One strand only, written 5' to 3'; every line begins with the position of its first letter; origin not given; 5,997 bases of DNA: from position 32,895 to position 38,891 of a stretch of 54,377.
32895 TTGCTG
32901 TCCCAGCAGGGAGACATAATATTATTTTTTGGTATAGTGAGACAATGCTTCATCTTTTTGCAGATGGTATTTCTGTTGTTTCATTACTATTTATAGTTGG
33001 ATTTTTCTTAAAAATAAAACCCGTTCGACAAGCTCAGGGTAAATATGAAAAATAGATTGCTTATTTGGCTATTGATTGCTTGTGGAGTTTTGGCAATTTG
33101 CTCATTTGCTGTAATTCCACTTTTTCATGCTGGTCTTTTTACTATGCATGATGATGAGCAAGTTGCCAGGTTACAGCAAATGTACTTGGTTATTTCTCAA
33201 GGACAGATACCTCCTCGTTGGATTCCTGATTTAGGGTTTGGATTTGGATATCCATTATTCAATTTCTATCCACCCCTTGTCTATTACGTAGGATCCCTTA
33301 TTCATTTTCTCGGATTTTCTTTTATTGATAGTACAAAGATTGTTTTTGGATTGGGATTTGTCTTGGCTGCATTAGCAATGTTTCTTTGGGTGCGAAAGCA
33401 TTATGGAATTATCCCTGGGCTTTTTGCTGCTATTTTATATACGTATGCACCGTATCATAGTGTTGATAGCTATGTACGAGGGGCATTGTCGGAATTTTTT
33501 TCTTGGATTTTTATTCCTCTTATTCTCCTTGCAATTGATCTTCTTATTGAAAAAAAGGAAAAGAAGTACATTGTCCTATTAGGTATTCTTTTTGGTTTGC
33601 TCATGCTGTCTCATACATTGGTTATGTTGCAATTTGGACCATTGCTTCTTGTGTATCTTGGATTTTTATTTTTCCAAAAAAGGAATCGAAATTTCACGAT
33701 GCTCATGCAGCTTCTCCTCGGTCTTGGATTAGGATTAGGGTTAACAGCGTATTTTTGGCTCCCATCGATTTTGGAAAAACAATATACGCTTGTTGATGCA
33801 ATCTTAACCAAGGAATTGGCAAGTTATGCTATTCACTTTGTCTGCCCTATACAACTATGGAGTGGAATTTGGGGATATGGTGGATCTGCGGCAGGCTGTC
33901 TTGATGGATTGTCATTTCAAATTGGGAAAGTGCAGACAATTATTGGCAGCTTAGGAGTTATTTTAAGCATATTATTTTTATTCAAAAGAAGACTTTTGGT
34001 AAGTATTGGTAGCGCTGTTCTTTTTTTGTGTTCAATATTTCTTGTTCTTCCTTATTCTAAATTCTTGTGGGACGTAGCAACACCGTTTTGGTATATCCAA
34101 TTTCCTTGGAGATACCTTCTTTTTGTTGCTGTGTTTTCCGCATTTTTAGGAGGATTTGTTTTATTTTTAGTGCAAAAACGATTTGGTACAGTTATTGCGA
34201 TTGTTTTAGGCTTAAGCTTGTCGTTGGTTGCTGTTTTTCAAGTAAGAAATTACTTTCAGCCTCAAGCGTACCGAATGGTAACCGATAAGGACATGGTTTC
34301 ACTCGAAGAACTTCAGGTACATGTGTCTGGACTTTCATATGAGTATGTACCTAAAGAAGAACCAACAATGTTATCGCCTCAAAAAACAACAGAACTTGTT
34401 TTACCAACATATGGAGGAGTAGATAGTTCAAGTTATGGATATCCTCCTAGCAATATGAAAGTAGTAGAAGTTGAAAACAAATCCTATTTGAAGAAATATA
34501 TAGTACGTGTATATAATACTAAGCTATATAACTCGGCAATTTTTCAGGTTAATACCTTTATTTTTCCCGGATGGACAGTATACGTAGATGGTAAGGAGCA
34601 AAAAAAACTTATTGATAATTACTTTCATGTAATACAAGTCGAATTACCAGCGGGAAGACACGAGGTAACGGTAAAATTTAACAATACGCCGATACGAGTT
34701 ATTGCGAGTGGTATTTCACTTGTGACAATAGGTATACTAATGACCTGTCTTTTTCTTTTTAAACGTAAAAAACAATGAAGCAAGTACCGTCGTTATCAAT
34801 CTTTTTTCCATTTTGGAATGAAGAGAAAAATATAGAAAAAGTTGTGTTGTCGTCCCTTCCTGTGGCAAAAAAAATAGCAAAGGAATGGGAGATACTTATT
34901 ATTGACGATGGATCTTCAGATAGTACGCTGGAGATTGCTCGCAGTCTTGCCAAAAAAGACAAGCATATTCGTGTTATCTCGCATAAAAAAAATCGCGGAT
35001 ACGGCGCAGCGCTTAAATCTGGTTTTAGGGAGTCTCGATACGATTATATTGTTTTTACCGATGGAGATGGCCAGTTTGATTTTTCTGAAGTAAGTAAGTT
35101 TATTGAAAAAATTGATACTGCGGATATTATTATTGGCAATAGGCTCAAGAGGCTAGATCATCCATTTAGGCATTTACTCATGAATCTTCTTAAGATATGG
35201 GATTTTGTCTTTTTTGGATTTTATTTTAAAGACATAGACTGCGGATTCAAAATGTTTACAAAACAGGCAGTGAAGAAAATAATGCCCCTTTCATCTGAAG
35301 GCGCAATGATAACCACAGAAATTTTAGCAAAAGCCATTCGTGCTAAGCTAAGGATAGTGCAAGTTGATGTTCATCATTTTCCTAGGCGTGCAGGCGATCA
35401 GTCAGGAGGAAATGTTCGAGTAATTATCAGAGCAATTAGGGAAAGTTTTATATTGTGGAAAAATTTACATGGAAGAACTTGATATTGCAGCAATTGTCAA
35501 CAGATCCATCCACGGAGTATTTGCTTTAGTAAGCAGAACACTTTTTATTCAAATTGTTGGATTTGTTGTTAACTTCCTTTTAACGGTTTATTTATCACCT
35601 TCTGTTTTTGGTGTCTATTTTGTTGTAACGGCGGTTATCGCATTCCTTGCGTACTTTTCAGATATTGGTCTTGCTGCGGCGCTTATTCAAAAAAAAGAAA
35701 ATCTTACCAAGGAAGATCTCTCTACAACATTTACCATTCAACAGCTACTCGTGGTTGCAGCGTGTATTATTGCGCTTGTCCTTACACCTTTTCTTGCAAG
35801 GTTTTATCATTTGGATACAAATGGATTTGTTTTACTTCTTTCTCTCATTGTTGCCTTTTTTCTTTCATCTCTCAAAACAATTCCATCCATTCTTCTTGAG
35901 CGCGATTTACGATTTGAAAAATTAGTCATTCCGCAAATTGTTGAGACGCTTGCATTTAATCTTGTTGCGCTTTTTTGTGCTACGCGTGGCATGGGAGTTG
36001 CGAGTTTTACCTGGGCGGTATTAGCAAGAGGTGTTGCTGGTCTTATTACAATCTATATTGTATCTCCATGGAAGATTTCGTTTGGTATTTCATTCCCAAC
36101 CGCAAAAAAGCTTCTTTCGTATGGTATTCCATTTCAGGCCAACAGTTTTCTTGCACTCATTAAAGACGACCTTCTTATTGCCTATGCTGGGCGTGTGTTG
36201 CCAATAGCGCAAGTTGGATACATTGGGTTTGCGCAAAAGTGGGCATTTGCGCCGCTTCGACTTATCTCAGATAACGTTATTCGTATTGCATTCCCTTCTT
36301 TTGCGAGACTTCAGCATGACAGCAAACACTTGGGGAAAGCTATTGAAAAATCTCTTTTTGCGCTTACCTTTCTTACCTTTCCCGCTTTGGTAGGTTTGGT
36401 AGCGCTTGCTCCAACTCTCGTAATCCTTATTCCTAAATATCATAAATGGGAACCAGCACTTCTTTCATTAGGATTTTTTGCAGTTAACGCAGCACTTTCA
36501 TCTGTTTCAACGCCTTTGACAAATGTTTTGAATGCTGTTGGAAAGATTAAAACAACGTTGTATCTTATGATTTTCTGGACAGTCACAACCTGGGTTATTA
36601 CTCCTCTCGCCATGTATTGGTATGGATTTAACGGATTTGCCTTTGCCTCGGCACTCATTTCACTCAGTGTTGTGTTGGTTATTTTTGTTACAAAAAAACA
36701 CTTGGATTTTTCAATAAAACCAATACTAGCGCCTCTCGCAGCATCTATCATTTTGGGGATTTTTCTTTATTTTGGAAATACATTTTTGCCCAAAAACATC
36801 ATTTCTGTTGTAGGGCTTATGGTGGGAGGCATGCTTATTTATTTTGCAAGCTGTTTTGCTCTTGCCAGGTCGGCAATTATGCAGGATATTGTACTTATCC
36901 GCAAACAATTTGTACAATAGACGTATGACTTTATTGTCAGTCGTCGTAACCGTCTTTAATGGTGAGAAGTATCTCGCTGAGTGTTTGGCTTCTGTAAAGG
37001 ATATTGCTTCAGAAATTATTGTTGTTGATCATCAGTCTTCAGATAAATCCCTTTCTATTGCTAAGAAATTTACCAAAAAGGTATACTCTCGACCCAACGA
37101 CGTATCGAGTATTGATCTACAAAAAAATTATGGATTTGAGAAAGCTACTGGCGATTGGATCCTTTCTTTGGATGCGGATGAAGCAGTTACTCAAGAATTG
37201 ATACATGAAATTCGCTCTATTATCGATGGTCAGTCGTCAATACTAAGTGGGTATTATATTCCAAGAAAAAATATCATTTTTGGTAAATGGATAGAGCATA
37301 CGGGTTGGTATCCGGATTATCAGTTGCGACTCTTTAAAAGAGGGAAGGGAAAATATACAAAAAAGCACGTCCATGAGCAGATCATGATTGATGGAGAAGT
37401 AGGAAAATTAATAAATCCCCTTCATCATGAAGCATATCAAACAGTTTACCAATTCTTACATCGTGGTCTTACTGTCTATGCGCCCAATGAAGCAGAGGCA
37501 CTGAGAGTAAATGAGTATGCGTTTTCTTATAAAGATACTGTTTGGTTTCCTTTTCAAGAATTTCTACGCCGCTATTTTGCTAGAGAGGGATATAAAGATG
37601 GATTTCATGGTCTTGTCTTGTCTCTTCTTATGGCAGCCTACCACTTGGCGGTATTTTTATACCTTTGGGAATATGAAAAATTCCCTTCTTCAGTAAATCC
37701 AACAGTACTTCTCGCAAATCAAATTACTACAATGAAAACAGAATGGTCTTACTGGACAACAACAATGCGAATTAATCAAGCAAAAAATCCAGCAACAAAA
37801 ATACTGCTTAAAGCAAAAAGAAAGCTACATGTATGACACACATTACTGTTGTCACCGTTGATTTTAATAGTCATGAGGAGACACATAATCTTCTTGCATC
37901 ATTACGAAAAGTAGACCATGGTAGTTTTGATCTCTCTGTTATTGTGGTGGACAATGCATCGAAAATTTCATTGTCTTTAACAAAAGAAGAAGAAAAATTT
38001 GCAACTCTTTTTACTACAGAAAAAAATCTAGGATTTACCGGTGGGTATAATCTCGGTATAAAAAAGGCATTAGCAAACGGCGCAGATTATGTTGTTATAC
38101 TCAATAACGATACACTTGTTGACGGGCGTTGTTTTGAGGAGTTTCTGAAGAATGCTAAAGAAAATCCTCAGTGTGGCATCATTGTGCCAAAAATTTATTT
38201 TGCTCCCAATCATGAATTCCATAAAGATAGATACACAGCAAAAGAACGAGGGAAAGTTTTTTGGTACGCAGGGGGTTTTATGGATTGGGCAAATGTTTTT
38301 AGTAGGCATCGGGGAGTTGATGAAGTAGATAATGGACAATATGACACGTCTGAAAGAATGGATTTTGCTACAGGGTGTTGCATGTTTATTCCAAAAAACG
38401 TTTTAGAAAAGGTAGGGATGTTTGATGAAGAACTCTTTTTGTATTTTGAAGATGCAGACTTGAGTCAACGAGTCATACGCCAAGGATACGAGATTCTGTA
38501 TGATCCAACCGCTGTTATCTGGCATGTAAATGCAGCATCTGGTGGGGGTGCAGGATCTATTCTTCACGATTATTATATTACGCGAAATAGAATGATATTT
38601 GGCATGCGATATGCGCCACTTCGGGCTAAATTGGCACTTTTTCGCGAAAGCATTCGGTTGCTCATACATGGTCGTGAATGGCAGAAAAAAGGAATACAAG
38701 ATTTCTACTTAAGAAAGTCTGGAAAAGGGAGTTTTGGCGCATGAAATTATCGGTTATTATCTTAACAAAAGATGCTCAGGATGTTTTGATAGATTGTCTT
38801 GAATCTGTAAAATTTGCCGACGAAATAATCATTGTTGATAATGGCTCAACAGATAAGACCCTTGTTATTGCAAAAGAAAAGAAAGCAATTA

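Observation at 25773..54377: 28.6-kb glycosylation super-locus: 11 GT-C-like membrane enzymes from four families interleaved with 8 cytoplasmic GTs and a flippase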

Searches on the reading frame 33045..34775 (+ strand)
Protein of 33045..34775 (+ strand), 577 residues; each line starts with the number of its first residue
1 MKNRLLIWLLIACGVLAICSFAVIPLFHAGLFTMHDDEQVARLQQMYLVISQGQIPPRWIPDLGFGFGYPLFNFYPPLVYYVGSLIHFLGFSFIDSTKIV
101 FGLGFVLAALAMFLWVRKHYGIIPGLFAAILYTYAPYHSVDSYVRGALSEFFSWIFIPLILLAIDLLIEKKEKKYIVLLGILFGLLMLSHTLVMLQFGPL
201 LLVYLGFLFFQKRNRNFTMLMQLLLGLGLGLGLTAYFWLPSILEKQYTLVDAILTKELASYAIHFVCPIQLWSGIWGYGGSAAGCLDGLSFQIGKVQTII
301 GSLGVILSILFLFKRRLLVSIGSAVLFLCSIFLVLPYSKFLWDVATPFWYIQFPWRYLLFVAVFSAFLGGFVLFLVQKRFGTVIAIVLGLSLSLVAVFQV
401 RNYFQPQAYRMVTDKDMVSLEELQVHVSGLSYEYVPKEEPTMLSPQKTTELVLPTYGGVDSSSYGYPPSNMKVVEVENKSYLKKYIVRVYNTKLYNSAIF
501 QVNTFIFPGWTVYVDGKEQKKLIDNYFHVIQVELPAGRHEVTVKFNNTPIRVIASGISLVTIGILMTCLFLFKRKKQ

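Call 4: search_protein_families(library=pfam, proteins=[window:33045-34775:+], max_evalue=0.01)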
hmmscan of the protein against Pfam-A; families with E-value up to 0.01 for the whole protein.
window:33045-34775:+ (577 aa): 2 families
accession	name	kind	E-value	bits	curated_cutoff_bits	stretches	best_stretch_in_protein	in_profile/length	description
PF10131.15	PTPS_related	-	3.6e-16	59.2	26.4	1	72-407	1-314/621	6-pyruvoyl-tetrahydropterin synthase related domain; membrane protein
PF13231.12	PMT_2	-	0.00013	22.7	26.1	1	76-231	3-151/160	Dolichyl-phosphate-mannose-protein mannosyltransferase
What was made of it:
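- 33045..34778 (+): PTPS_related GT-C protein B (577 aa). Core gene. PTPS_related E 3.6e-16 (call 4).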

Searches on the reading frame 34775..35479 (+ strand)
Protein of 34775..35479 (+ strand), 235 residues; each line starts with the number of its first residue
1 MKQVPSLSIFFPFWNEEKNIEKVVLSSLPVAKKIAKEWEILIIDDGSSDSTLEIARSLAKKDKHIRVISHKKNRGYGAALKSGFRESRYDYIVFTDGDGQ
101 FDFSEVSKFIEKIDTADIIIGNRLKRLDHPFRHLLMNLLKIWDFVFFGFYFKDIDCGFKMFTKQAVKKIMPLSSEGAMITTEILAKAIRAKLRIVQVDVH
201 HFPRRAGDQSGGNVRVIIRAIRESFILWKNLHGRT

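Call 4: search_protein_families(library=pfam, proteins=[window:34775-35479:+], max_evalue=0.01)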
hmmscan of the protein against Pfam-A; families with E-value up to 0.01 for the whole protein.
window:34775-35479:+ (235 aa): 2 families
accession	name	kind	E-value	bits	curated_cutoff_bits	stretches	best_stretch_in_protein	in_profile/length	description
PF00535.33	Glycos_transf_2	-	7.2e-32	111.1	23.3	1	8-136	1-128/168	Glycosyl transferase family 2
PF10111.15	Glyco_tranf_2_2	-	2.2e-08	34.4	27.3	1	9-108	2-101/276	Glycosyltransferase like family 2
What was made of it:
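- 34775..35482 (+): Short GT2 with no TM segment (235 aa). Candidate initiator or donor synthase acting on polyprenyl monophosphate. Core gene. Glycos_transf_2 E 7e-32 (call 4).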

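Call 20: search_solved_structures(query=window:34775-35479:+, max_evalue=0.001)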
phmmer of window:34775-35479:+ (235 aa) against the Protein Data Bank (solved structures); distinct sequences matched with E-value up to 0.001: 20.
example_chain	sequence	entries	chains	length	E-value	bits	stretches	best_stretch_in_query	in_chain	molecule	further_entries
9bhc_C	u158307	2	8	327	3.3e-20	75.8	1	5-217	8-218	Undecaprenyl-phosphate 4-deoxy-4-formamido-L-arabinose transferase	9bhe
8vxh_A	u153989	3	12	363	4.3e-20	75.4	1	4-217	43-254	Undecaprenyl-phosphate 4-deoxy-4-formamido-L-arabinose transferase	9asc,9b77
9hwj_A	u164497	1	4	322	2.8e-17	66.1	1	4-216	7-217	Undecaprenyl-phosphate 4-deoxy-4-formamido-L-arabinose transferase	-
2z87_A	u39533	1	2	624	2.1e-15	60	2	1-102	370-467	Chondroitin synthase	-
2z86_A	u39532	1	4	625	2.1e-15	60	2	1-102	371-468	Chondroitin synthase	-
5mlz_A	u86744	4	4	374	7e-13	51.8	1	6-222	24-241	Dolichol monophosphate mannose synthase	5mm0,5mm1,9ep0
3bcv_A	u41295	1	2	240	3e-10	43.2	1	2-103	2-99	Putative glycosyltransferase protein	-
6p61_A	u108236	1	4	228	1.3e-09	41.1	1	1-107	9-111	Glycosyltransferase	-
5hea_A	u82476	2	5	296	1.1e-08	38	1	7-100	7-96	Putative glycosyltransferase (GalT1)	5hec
5eke_A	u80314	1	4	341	2.7e-08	36.8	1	6-126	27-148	Uncharacterized glycosyltransferase sll0501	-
5ekp_C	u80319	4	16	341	3.9e-08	36.2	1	6-126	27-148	Uncharacterized glycosyltransferase sll0501 | Glycosyltransferase sll0501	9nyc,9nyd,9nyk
9nye_A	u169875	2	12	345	4e-08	36.2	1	6-126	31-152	Glycosyltransferase sll0501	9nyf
8vh7_A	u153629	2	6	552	7e-07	32.2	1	8-111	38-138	Heparosan synthase B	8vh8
8viw_A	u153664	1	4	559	7.1e-07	32.1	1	8-111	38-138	Heparosan synthase B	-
5tze_C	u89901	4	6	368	5.4e-06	29.2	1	7-103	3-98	Glycosyl transferase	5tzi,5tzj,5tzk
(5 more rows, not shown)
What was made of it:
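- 34775..35482 (+): Full-length PDB matches to ArnC (E 3e-20) and dolichol-P-mannose synthase (call 20).
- On Polyprenyl-phosphate glycosyltransferases of GT2 (DPM1/GtrB/ArnC/CsbB/GacI type): 34775 matches ArnC (residues 5-217 against 8-218, E 3e-20) and dolichol-P-mannose synthase 5mlz (6-222 against 24-241) (call 20).
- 34775 matches ArnC and Pyrococcus dolichol-P-mannose synthase over its full length (call 20).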

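Call 28: search_protein_families(library=ncbifam, proteins=[window:34775-35479:+], max_evalue=0.00001)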
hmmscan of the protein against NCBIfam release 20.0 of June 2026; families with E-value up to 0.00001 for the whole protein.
window:34775-35479:+ (235 aa): 20 families
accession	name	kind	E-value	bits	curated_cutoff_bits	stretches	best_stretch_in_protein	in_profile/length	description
TIGR04182.1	glyco_TIGR04182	equivalog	3.8e-22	79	325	1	8-207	3-196/293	S-layer glycoprotein N-glycosyltransferase AglJ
NF047588.1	GlcsyltransPgfSStrep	equivalog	1e-21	77.4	500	1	7-173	3-171/308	glycosyltransferase PgfS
NF007986.1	PRK10714.1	equivalog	3.3e-20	72.3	529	1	2-215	3-214/316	undecaprenyl-phosphate 4-deoxy-4-formamido-L-arabinose transferase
TIGR03937.1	PgaC_IcaA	equivalog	1.8e-19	70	422.3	1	2-113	42-150/407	poly-beta-1,6-N-acetyl-D-glucosamine synthase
NF047683.1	TeichurnBiosyTuaG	equivalog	9.6e-17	61.4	400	1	2-112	3-110/252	teichuronic acid biosynthesis protein TuaG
NF007482.0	PRK10073.1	equivalog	2.4e-14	53.1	423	1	1-102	2-99/334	glycosyltransferase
NF041391.1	DPhHxTase_Halo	equivalog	7.3e-13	48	375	1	14-207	4-188/213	dolichyl-phosphate hexose transferase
NF058614.1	PPMAGASynPpgS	equivalog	8.4e-12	45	370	1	9-196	4-191/226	polyprenyl-phospho-N-acetylgalactosaminyl synthase PpgS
NF053739.1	GlytfEpsEBac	equivalog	4.9e-11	42.1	450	1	5-99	1-93/265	glycosyltransferase EpsE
NF041875.1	EPS_EpsD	equivalog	1.8e-10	40.8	370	1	8-106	2-97/325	exopolysaccharide biosynthesis glycosyltransferase EpsD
TIGR03965.1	mycofact_glyco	equivalog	3.6e-10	39.3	280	1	4-98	73-164/467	mycofactocin biosynthesis glycosyltransferase MftF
TIGR04283.1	glyco_like_mftF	equivalog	4.7e-10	39.4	182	1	7-115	1-99/221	TIGR04283 family arsenosugar biosynthesis glycosyltransferase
NF050050.1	ProtGlycPglI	equivalog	2.1e-09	37.2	500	1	5-124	2-120/306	GalNAc(5)-diNAcBac-PP-undecaprenol beta-1,3-glucosyltransferase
TIGR03469.1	HpnB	hypoth_equivalog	3.1e-09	36.3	379.25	1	3-147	42-191/386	hopene-associated glycosyltransferase HpnB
NF010496.0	PRK13915.1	equivalog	3.9e-09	36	262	1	2-99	28-127/307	glucosyl-3-phosphoglycerate synthase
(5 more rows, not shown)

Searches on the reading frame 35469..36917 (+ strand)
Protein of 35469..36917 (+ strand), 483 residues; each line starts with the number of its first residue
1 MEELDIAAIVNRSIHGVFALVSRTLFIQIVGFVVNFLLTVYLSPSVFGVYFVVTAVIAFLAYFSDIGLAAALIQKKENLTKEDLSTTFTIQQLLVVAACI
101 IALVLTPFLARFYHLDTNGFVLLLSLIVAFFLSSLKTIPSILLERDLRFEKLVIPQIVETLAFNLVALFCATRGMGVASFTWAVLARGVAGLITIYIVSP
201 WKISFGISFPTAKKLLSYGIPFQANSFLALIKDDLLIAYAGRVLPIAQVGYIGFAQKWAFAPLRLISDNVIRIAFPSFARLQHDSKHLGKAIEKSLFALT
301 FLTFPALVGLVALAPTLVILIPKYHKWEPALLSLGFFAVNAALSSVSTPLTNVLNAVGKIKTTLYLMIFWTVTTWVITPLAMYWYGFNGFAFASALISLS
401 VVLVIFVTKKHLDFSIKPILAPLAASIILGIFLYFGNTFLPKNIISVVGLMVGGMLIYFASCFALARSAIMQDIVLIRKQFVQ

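Call 4: search_protein_families(library=pfam, proteins=[window:35469-36917:+], max_evalue=0.01)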
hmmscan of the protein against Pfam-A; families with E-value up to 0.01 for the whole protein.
window:35469-36917:+ (483 aa): 2 families
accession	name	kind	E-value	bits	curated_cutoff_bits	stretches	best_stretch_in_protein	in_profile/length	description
PF13440.11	Polysacc_synt_3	-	6.2e-50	170.5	23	1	42-321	6-283/293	Polysaccharide biosynthesis protein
PF01943.22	Polysacc_synt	-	1.6e-20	74.1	28.2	1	15-282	3-274/274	Polysaccharide biosynthesis protein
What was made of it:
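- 35469..36920 (+): Wzx/MOP-type flippase (483 aa). Core gene. Polysacc_synt_3 E 6e-50 (call 4).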

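Call 28: search_protein_families(library=ncbifam, proteins=[window:35469-36917:+], max_evalue=0.00001)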
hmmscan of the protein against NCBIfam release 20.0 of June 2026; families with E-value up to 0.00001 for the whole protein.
window:35469-36917:+ (483 aa): 3 families
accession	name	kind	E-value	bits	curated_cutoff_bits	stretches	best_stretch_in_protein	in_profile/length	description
NF007773.0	PRK10459.1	equivalog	2.6e-37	129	273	1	24-474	18-475/492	MOP flippase family protein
NF058658.1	Oglyco_Wzx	exception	1.5e-31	110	720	1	16-473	13-470/478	O-glycosylation flippase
NF047674.1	TeichurnBiosyTuaB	equivalog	2.9e-28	99.2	580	1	22-429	17-428/469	teichuronic acid biosynthesis protein TuaB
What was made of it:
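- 35469..36920 (+): Sub-threshold NCBIfam matches to MOP flippase and O-glycosylation flippase (call 28).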

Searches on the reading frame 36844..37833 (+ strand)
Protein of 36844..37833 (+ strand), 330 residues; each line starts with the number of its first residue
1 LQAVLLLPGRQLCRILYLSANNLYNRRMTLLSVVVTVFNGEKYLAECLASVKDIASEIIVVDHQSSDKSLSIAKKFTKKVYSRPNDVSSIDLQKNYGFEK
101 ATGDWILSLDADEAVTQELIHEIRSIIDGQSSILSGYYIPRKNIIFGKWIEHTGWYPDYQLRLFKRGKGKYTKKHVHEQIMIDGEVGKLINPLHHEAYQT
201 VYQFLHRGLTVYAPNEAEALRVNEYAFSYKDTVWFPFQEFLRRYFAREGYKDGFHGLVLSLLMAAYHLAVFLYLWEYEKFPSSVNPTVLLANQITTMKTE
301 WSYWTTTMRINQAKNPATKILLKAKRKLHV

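Call 4: search_protein_families(library=pfam, proteins=[window:36844-37833:+], max_evalue=0.01)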
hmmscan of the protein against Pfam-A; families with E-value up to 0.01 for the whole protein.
window:36844-37833:+ (330 aa): 4 families
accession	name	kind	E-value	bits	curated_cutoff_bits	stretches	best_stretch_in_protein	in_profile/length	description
PF00535.33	Glycos_transf_2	-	1.5e-19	71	23.3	1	32-159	1-137/168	Glycosyl transferase family 2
PF10111.15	Glyco_tranf_2_2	-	6e-06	26.4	27.3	1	32-128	1-107/276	Glycosyltransferase like family 2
PF13704.12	Glyco_tranf_2_4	-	2.9e-05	24.9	27.5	1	39-116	2-85/98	Glycosyl transferase family 2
PF13641.12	Glyco_tranf_2_3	-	0.0007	20.1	27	1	31-125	3-109/230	Glycosyltransferase like family 2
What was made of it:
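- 36844..37836 (+): GT2. The start is probably the ATG at 36925. Core gene. Glycos_transf_2 E 1.5e-19, with the domain beginning at residue 32 of the long ORF (call 4).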

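Call 28: search_protein_families(library=ncbifam, proteins=[window:36844-37833:+], max_evalue=0.00001)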
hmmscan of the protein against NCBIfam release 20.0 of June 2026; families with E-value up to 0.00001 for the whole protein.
window:36844-37833:+ (330 aa): 4 families
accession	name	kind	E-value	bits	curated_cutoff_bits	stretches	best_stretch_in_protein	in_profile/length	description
TIGR04283.1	glyco_like_mftF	equivalog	1.2e-14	54.5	182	1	31-135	1-105/221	TIGR04283 family arsenosugar biosynthesis glycosyltransferase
NF007482.0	PRK10073.1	equivalog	2.1e-12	46.7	423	1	28-122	5-105/334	glycosyltransferase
TIGR04195.1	S_glycosyl_SunS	equivalog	5.8e-08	32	350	1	34-181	62-203/421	SunS family peptide S-glycosyltransferase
NF050050.1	ProtGlycPglI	equivalog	7.2e-07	28.9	500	1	28-145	1-127/306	GalNAc(5)-diNAcBac-PP-undecaprenol beta-1,3-glucosyltransferase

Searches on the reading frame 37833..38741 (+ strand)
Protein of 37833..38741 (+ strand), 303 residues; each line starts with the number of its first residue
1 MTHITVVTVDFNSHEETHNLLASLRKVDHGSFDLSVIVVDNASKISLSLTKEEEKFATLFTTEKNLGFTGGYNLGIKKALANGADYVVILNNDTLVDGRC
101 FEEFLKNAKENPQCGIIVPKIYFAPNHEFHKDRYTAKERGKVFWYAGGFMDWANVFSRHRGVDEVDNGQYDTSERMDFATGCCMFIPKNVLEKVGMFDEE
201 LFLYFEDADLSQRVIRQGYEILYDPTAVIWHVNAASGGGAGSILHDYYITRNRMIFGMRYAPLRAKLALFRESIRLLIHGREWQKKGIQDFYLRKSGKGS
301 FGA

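Call 4: search_protein_families(library=pfam, proteins=[window:37833-38741:+], max_evalue=0.01)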
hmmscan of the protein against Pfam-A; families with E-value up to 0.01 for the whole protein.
window:37833-38741:+ (303 aa): 5 families
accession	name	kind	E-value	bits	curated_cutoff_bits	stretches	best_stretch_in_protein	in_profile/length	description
PF13641.12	Glyco_tranf_2_3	-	1.7e-12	48.3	27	1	4-236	3-216/230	Glycosyltransferase like family 2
PF00535.33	Glycos_transf_2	-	3.5e-11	43.8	23.3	1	6-146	2-132/168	Glycosyl transferase family 2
PF13632.12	Glyco_trans_2_3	-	1.9e-10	41.3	27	1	148-260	36-153/198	Glycosyl transferase family group 2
PF13506.12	Glyco_transf_21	-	0.00062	19.7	21.7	0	84-228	31-151/174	Glycosyl transferase family 21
PF13712.12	Glyco_tranf_2_5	-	0.0061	16.7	27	0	58-230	31-186/210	Glycosyltransferase like family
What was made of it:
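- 37833..38744 (+): GT2 (303 aa). Core gene. Glyco_tranf_2_3 and Glycos_transf_2 (call 4).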

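Call 28: search_protein_families(library=ncbifam, proteins=[window:37833-38741:+], max_evalue=0.00001)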
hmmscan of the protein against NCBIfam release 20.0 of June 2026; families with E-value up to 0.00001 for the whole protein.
window:37833-38741:+ (303 aa): 6 families
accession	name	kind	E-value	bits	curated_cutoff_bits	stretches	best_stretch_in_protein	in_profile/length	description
TIGR01556.1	rhamnosyltran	subfamily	1.5e-18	67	200.55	2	33-121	21-112/281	rhamnosyltransferase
NF050113.1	gal_furan_GlfT1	equivalog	4.5e-11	42.6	330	1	14-106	8-103/290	galactofuranosyltransferase GlfT1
TIGR03937.1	PgaC_IcaA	equivalog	1e-10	41.2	422.3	0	3-117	46-159/407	poly-beta-1,6-N-acetyl-D-glucosamine synthase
TIGR03965.1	mycofact_glyco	equivalog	1.2e-10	40.9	280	0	179-231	229-280/467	mycofactocin biosynthesis glycosyltransferase MftF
NF041875.1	EPS_EpsD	equivalog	5.3e-10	39.2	370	0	159-232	137-207/325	exopolysaccharide biosynthesis glycosyltransferase EpsD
NF038299.1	EPS_HpsN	equivalog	1.9e-07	30.4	425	1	4-240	3-229/317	hormogonium polysaccharide biosynthesis glycosyltransferase HpsN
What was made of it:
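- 37833..38744 (+): Sub-threshold matches to rhamnosyltransferase and GlfT1 models (call 28).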
